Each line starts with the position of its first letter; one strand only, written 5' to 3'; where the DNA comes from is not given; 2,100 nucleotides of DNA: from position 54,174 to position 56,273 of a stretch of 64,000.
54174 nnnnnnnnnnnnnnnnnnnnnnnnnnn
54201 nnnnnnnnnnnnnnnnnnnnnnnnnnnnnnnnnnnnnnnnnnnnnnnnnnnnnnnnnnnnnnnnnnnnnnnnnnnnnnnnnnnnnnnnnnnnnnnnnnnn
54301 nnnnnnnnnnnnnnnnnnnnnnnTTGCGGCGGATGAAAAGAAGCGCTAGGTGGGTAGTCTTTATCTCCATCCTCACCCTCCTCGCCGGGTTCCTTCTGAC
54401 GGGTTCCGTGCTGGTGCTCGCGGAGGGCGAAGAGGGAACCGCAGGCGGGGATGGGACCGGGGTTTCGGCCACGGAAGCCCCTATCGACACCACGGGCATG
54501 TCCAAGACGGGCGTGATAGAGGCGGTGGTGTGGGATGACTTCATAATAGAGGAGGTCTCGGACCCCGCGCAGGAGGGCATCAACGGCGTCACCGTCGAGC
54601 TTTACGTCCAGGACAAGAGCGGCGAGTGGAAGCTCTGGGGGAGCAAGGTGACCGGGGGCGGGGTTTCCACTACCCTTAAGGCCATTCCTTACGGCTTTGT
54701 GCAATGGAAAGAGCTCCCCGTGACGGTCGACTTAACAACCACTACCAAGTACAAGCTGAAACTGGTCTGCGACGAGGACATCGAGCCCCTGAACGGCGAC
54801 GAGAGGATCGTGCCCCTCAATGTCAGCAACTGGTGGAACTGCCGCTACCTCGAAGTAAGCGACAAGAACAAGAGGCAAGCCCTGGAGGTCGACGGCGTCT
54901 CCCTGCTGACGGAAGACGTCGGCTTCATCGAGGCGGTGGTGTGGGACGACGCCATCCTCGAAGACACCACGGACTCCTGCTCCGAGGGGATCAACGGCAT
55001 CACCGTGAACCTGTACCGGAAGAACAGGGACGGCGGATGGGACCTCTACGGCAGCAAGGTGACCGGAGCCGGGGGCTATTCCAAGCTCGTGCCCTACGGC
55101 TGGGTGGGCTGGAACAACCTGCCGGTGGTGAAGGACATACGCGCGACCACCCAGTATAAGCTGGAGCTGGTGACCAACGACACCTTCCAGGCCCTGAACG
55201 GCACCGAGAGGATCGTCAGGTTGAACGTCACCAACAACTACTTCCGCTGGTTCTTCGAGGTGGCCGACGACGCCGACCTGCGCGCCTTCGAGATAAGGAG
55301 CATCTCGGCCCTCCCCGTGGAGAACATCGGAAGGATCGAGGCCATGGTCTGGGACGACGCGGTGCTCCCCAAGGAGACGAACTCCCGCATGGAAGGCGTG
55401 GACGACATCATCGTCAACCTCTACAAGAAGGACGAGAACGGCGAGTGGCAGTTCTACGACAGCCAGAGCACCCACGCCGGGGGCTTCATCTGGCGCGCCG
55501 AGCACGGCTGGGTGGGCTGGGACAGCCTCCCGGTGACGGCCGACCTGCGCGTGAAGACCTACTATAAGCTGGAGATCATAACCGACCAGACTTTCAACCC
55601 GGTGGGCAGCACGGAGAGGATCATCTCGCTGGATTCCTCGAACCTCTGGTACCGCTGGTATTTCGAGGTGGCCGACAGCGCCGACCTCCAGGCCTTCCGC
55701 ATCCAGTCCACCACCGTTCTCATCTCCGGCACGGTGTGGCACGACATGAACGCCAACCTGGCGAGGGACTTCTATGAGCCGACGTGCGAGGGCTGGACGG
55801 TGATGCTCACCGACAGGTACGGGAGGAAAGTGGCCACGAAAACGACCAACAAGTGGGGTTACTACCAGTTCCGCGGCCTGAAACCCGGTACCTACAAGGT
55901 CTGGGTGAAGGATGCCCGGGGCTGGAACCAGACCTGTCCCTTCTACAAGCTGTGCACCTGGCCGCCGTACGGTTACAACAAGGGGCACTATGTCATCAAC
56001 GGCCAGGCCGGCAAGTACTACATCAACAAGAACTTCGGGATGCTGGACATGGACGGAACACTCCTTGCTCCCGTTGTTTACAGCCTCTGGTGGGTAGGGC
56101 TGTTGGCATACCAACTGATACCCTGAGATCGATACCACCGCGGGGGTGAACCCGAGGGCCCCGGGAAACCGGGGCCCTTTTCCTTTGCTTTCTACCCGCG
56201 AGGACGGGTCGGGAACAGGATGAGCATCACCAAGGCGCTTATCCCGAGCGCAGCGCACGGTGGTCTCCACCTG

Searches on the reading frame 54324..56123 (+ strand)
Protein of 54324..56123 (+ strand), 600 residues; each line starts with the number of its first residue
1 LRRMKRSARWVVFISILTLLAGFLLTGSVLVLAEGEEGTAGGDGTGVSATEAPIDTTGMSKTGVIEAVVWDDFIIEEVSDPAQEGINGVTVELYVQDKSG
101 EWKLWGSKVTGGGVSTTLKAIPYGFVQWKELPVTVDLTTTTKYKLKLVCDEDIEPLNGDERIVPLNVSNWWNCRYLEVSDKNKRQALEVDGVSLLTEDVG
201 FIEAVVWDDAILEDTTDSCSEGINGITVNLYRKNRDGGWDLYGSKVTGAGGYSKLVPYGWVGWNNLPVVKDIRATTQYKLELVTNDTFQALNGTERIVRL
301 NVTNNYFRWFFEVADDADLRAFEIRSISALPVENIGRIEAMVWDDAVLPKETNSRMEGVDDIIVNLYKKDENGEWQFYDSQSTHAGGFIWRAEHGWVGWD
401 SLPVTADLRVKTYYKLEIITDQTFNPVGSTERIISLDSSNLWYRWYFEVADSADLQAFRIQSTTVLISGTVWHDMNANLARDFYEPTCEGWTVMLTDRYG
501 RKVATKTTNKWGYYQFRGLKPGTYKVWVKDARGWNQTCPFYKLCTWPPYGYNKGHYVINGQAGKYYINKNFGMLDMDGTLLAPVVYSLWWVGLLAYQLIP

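Call 6: search_protein_families(library=pfam, proteins=[window:54324-56123:+], max_evalue=0.1)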
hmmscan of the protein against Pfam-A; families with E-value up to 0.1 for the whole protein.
window:54324-56123:+ (600 aa): 5 families
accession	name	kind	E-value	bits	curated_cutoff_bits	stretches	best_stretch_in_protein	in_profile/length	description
PF17210.9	SdrD_B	-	2.4e-22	79.7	29.7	1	469-537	5-73/112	SdrD B-like domain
PF13620.12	CarboxypepD_reg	-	5.8e-07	30.2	32.3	1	489-528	15-54/82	Carboxypeptidase regulatory-like domain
PF17802.7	SpaA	-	0.00014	22.4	23.1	1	490-526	18-56/91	Prealbumin-like fold domain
PF24695.1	PITM1-3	-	0.0017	19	27.7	0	89-138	35-90/98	PITM 1-3, beta-sandwich domain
PF24025.1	Ig_DR_A0283-like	-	0.061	14.1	27.1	0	500-528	35-62/102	DR_A0283-like, Ig-like domain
